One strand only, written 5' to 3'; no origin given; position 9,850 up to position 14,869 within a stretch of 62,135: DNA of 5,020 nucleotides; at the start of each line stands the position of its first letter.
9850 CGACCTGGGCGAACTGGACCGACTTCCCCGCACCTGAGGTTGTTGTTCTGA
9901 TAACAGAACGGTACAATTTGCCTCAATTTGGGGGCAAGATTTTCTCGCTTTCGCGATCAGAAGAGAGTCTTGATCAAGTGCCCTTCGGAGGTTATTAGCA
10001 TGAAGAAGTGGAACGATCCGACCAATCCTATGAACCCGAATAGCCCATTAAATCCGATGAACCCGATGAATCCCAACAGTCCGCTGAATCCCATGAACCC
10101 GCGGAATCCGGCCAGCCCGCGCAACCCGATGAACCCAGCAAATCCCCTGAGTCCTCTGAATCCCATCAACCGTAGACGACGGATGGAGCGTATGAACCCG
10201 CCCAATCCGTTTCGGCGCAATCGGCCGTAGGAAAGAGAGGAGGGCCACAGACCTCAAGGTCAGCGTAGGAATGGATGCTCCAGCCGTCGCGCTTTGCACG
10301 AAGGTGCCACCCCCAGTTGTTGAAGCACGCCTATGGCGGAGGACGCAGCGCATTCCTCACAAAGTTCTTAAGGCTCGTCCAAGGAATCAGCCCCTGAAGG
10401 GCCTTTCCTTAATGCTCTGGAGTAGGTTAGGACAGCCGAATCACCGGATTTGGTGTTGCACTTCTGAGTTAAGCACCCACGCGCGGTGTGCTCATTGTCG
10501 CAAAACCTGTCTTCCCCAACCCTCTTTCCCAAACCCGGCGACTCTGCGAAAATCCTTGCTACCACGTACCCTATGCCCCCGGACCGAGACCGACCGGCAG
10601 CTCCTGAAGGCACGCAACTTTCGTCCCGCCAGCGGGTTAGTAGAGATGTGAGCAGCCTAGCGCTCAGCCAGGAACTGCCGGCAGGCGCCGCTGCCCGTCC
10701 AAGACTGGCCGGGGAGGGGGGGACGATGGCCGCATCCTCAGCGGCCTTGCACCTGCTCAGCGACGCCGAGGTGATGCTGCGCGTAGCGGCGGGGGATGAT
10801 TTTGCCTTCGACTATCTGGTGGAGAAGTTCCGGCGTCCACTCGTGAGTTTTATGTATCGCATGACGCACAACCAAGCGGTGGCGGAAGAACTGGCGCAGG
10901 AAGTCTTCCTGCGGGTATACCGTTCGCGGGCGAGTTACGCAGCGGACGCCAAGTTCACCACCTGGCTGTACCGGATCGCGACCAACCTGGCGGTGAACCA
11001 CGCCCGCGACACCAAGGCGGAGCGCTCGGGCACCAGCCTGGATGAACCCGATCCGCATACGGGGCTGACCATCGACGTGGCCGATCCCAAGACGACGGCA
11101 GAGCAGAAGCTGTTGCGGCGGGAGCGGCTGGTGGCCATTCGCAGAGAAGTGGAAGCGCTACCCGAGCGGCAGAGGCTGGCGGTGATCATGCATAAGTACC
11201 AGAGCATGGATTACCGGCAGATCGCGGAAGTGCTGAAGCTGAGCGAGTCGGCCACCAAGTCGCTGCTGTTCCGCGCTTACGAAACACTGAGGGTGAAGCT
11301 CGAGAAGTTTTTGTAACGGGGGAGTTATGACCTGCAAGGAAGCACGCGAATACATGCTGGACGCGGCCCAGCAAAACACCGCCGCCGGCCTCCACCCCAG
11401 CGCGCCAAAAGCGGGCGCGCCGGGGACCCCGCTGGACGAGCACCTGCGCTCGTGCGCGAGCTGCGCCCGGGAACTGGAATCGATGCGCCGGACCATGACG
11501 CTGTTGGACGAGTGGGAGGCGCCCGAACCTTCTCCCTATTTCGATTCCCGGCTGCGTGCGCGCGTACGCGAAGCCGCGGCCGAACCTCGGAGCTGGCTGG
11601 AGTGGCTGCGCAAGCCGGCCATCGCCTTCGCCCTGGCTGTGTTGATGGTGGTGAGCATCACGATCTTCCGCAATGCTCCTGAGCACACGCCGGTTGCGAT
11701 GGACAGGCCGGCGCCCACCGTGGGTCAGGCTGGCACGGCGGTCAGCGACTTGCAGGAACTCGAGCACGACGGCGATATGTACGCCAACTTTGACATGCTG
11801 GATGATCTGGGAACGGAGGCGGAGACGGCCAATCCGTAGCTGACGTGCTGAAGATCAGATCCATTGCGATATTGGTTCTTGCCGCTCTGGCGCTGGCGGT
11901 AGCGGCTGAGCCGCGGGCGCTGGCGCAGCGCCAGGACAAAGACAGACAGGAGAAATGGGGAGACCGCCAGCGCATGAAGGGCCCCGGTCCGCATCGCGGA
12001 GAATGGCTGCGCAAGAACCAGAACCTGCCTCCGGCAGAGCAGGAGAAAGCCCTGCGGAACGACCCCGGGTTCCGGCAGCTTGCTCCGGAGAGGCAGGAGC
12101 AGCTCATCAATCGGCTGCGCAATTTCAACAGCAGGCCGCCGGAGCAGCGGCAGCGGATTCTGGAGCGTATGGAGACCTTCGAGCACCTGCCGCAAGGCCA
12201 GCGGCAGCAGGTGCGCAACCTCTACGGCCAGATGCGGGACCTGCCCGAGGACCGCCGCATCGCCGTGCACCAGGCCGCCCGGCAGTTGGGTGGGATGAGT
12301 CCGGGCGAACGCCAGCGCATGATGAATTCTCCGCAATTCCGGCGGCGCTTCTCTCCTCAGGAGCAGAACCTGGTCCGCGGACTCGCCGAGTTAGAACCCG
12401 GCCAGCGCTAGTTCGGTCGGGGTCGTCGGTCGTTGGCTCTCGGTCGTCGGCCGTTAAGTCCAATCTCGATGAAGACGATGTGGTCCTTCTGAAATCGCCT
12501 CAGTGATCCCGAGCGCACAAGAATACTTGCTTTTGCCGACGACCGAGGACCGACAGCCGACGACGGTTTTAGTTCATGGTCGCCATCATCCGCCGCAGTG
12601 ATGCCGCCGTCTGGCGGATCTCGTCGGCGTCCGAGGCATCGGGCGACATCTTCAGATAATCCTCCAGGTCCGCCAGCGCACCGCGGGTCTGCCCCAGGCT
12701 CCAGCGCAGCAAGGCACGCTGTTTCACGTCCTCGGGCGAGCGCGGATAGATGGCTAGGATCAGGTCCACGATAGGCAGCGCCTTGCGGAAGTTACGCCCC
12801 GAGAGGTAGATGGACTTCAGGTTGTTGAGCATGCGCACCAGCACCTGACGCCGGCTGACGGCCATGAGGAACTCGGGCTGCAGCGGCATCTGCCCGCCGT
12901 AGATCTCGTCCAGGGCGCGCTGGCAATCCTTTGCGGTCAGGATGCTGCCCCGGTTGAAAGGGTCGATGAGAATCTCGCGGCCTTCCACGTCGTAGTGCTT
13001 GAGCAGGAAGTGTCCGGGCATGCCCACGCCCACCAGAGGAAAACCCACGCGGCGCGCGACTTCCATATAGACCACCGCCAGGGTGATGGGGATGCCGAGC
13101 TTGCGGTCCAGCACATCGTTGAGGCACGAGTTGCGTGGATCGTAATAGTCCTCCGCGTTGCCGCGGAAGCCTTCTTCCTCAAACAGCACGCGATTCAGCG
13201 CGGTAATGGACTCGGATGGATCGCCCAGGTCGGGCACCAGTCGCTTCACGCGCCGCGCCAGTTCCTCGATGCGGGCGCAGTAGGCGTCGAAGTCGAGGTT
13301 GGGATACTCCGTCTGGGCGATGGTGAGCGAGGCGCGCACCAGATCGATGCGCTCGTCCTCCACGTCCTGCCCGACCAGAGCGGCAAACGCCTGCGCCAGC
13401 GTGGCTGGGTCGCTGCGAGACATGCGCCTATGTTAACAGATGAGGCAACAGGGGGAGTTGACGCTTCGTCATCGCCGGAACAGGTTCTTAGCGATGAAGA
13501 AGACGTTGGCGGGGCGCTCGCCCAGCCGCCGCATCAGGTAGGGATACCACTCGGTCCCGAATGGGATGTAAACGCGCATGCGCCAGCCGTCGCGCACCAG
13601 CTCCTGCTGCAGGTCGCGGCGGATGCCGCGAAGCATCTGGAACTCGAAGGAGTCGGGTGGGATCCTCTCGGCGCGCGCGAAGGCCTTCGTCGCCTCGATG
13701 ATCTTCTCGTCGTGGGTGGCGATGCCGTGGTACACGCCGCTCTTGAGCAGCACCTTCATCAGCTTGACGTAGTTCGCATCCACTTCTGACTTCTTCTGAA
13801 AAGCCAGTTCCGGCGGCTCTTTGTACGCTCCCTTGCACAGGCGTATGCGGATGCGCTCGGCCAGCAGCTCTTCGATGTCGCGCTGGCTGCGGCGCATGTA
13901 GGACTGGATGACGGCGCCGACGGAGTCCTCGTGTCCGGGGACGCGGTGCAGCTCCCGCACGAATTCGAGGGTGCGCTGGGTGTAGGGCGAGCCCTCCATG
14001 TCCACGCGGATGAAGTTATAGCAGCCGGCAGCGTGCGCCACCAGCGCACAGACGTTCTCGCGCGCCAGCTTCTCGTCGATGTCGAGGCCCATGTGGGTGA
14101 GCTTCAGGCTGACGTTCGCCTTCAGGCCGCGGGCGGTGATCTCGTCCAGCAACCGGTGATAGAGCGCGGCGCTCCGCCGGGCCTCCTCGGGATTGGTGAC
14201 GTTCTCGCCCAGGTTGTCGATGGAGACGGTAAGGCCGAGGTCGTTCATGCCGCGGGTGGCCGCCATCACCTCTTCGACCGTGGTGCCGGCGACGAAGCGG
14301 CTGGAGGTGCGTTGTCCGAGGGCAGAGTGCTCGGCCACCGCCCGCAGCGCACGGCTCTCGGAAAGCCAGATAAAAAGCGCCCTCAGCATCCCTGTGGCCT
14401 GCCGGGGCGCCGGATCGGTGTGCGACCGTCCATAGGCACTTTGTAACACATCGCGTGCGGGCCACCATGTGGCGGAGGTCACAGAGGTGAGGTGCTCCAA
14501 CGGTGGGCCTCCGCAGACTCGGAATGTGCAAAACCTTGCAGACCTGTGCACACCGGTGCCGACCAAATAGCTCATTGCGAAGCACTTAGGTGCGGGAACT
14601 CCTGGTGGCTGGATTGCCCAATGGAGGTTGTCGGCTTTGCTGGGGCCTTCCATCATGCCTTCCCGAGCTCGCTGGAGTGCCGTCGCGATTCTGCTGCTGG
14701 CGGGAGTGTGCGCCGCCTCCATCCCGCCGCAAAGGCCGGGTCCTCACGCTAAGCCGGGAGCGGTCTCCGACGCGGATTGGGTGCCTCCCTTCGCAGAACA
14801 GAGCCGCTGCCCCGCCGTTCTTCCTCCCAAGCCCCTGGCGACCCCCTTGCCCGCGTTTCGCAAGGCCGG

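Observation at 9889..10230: Stand-alone 76-aa protein made of ~17 consecutive X-(N/S)-P triplets plus an Arg-rich tail, with its own promoter-operator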

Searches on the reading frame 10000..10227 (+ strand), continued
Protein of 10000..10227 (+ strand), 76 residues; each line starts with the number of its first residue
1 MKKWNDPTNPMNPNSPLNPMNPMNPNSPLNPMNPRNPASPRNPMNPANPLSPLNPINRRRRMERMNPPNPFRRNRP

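Call 69: search_protein_families(library=phrogs, proteins=[window:10000-10227:+, L009:5995-6255:+, P0025, P0047, P0022], max_evalue=0.1)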
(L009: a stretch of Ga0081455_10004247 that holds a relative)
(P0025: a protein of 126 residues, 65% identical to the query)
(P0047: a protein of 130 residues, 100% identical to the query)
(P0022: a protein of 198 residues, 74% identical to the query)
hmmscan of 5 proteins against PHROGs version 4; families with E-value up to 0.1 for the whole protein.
window:10000-10227:+ (76 aa): 3 families
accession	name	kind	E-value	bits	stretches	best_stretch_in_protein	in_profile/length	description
phrog_26766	-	unknown function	0.00078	20.6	1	32-55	1-24/97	-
phrog_17587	-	tail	0.024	14.1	1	7-51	364-408/641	tail fiber protein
phrog_37578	-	unknown function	0.039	15.2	0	42-59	5-22/73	-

L009:5995-6255:+ (87 aa): 3 families
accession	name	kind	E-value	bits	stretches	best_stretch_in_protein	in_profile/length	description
phrog_26766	-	unknown function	0.00043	21.5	0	10-37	2-29/97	-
phrog_17587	-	tail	0.003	17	1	11-70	352-411/641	tail fiber protein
phrog_31248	-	unknown function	0.097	13.5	0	11-74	79-142/200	-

P0025 (126 aa): 4 families
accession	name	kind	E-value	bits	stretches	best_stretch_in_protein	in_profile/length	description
phrog_694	-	tail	0.0045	16.3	1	6-118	97-215/851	baseplate hub and tail lysozyme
phrog_13684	-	unknown function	0.024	16.6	0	17-92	1-69/108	-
phrog_197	-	moron, auxiliary metabolic gene and host takeover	0.024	15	1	4-81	232-290/486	Zot-like toxin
phrog_3094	-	unknown function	0.057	13.8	1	77-120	223-265/407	-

P0047 (130 aa): 0 families

P0022 (198 aa): 9 families
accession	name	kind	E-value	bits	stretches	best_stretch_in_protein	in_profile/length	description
phrog_19532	-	DNA, RNA and nucleotide metabolism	1.9e-05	25.3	1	21-51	264-294/301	DNA binding protein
phrog_14336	-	unknown function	0.0051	17.2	1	19-58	158-202/363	-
phrog_5085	-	unknown function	0.0071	17.8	1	16-54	11-48/106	-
phrog_15785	-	unknown function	0.01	17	1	24-51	5-32/92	-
phrog_127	-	transcription regulation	0.014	16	1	17-52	144-172/253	anti-termination protein Q-like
phrog_37414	-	unknown function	0.023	15.4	1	10-52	84-127/204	-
phrog_3931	-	unknown function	0.029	15.5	1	15-50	23-54/59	-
phrog_26078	-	unknown function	0.034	15.4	1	22-63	24-64/120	-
phrog_9961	-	unknown function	0.046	15.4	1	23-68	9-53/99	-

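Call 70: search_solved_structures(query=A3, max_evalue=1, show_alignments=2)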
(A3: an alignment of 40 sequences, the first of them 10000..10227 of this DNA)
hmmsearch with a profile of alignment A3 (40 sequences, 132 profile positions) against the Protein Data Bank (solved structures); distinct sequences matched with E-value up to 1: 8.
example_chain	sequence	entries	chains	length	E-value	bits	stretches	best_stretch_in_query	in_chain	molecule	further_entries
1qy6_A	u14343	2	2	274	0.0044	20.5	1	77-124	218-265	serine protease | V8 protease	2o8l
7cu3_B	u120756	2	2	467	0.024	18.1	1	22-87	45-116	Transmembrane protein FAM155A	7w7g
1wcz_A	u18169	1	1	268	0.21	15.1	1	80-122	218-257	Glutamyl endopeptidase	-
7cm3_B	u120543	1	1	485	0.24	14.9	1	22-79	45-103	Transmembrane protein FAM155A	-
7wji_D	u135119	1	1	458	0.25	14.9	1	22-79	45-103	Transmembrane protein FAM155A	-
6xiw_B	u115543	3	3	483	0.25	14.8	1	22-79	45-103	Transmembrane protein FAM155A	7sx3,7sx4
7usw_D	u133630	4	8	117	0.39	14.2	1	14-75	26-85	Transmembrane inner ear expressed protein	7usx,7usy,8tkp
5yzg_Y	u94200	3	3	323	0.77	13.2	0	48-101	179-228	Coiled-coil domain-containing protein 94 | Splicing factor YJU2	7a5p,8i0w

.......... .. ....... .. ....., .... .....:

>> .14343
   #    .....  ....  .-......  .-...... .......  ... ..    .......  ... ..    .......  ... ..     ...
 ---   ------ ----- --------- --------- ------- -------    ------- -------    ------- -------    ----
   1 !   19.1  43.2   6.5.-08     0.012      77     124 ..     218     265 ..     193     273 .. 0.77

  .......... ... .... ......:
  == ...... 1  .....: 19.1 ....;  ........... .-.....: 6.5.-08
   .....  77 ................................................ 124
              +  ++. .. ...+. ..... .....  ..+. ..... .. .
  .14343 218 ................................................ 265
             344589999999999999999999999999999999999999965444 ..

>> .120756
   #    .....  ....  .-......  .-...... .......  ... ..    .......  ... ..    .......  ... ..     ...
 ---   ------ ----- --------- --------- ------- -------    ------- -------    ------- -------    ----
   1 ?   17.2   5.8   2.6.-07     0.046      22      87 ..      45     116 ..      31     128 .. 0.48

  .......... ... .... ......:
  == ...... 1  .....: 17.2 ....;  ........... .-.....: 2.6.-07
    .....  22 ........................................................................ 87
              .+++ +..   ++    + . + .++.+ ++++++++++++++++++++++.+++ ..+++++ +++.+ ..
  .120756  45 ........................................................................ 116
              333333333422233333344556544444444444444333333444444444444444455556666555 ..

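Call 74: search_protein_families(library=pfam, proteins=[L009:2861-3517:-, L009:3636-5606:-, L009:6488-6883:+, L009:7268-8386:+], max_evalue=0.001)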
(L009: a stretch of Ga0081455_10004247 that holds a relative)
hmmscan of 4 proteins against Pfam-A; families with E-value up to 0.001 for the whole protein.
L009:2861-3517:- (218 aa): 0 families

L009:3636-5606:- (656 aa): 9 families
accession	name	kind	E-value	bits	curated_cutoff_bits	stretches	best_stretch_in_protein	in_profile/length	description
PF00486.34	Trans_reg_C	-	4.5e-15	55.9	26.2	1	30-101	3-77/77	Transcriptional regulatory protein, C terminal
PF07719.23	TPR_2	-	1.3e-09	37.9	27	0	528-552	2-26/34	Tetratricopeptide repeat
PF14559.12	TPR_19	-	2.6e-09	37.7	25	0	506-551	4-49/68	Tetratricopeptide repeat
PF13431.12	TPR_17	-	7.7e-09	35.6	24.4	0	448-478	2-25/34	Tetratricopeptide repeat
PF00515.34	TPR_1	-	2.8e-06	27.3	27.8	0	528-555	2-29/34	Tetratricopeptide repeat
PF13428.12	TPR_14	-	3.9e-06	27.5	23.5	0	599-623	7-31/44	Tetratricopeptide repeat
PF13414.12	TPR_11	-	3.4e-05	23.9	26.8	0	446-462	15-31/42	TPR repeat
PF13181.12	TPR_8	-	0.00025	21.4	25.7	0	528-552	2-26/34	Tetratricopeptide repeat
PF13424.12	TPR_12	-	0.00084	19.9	30.1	0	597-618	49-70/77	Tetratricopeptide repeat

L009:6488-6883:+ (132 aa): 0 families

L009:7268-8386:+ (373 aa): 17 families
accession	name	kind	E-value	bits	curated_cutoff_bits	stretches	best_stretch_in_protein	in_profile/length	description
PF00515.34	TPR_1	-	4.1e-60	197.7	27.8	6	118-151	1-34/34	Tetratricopeptide repeat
PF13414.12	TPR_11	-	8.3e-51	169.9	26.8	7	300-336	6-42/42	TPR repeat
PF07719.23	TPR_2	-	1.1e-48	159.8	27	5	118-151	1-34/34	Tetratricopeptide repeat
PF13181.12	TPR_8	-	4.6e-34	114.1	25.7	1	118-150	1-33/34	Tetratricopeptide repeat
PF13371.12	TPR_9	-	2.8e-32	111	35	6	234-294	9-69/73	Tetratricopeptide repeat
PF13431.12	TPR_17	-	2.1e-30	102.8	24.4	1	107-138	2-33/34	Tetratricopeptide repeat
PF13432.12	TPR_16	-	7.6e-29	100.2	32.7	5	90-149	3-62/65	Tetratricopeptide repeat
PF13424.12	TPR_12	-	1.9e-16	60.4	30.1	3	84-147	3-74/77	Tetratricopeptide repeat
PF13428.12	TPR_14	-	1.1e-14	53.9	23.5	0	119-160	2-43/44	Tetratricopeptide repeat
PF14559.12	TPR_19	-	9.7e-12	45.5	25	0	97-151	4-58/68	Tetratricopeptide repeat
PF12569.14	NatA_aux_su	-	6.7e-10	39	33.3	0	98-164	206-270/515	N-terminal acetyltransferase A, auxiliary subunit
PF01239.28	PPTA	-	8.9e-09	35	29.5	0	172-194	5-27/32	Protein prenyltransferase alpha subunit repeat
PF13174.12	TPR_6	-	1.1e-08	35.6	26.3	0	119-149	1-31/33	Tetratricopeptide repeat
PF13429.12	TPR_15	-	1.8e-07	31.3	26.2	0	181-218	142-178/280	Tetratricopeptide repeat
PF13374.12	TPR_10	-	8.6e-07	29.2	27.5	0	84-113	2-31/42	Tetratricopeptide repeat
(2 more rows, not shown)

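Call 79: predict_structure(protein=window:10000-10227:+)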
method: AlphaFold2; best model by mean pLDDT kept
length: 76 residues; sequences in the alignment: 1
mean_pLDDT: 55.7   pTM: 0.22
mean pLDDT of the five models: 55.7, 54.0, 53.3, 52.9, 52.1
residues with pLDDT >= 90: 0; 70-90: 12; 50-70: 33; < 50: 31
segments of 3 or more residues with pLDDT < 50: 19-24, 28-31, 33-49
pLDDT, mean of each block of 10 residues (from residue 1): 57 51 45 44 47 69 72 67
secondary structure, 60 per line:
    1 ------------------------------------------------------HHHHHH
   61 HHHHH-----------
elements in order: H55-65

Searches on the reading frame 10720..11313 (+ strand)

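Call 34: search_protein_families(library=pfam, proteins=[window:10720-11313:+], max_evalue=0.01)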
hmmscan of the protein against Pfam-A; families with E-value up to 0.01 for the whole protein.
window:10720-11313:+ (198 aa): 3 families
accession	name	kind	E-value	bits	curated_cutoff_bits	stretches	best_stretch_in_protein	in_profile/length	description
PF04542.20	Sigma70_r2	-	2.1e-18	66.3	24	1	33-99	1-69/71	Sigma-70 region 2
PF08281.18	Sigma70_r4_2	-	5.6e-14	52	25.7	1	138-190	2-54/54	Sigma-70, region 4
PF04545.22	Sigma70_r4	-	1.3e-08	34.6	24.1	1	146-191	4-49/50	Sigma-70, region 4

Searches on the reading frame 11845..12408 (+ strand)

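Call 34: search_protein_families(library=pfam, proteins=[window:11845-12408:+], max_evalue=0.01)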
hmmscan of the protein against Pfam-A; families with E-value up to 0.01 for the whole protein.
window:11845-12408:+ (188 aa): 1 family
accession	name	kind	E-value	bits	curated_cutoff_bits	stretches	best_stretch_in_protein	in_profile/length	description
PF11304.13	DUF3106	-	1.7e-19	70.7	24.3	1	59-160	2-103/104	Protein of unknown function (DUF3106)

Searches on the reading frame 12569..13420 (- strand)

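Call 34: search_protein_families(library=pfam, proteins=[window:12569-13420:-], max_evalue=0.01)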
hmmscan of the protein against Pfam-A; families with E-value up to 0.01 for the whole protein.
window:12569-13420:- (283 aa): 4 families
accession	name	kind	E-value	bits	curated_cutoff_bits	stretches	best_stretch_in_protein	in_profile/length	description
PF13369.12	Transglut_core2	-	2.7e-56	189.8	23.5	1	46-199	2-155/155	Transglutaminase-like superfamily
PF13371.12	TPR_9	-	4.7e-20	71.8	35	1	201-270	1-70/73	Tetratricopeptide repeat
PF13428.12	TPR_14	-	0.00061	20.7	23.5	0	232-265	4-37/44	Tetratricopeptide repeat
PF13432.12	TPR_16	-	0.0031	18.4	32.7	0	235-266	3-34/65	Tetratricopeptide repeat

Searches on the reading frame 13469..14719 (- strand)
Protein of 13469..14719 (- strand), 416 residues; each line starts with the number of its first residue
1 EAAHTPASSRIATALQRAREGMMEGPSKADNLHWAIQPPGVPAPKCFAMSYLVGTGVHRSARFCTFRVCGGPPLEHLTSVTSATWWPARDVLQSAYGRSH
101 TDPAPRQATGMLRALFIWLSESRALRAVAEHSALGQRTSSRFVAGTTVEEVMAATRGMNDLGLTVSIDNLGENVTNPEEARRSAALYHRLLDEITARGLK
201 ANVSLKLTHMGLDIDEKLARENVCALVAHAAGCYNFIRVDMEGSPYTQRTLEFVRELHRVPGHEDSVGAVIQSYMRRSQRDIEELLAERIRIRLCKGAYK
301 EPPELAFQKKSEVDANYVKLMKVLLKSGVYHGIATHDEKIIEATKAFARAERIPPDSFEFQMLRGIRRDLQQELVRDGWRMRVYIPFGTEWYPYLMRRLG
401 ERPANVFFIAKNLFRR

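Call 34: search_protein_families(library=pfam, proteins=[window:13469-14719:-], max_evalue=0.01)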
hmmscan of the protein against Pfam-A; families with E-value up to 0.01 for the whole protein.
window:13469-14719:- (416 aa): 1 family
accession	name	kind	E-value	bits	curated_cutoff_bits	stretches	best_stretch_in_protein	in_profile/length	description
PF01619.24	Pro_dh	-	4.5e-34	118.7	27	1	154-409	4-276/278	Proline dehydrogenase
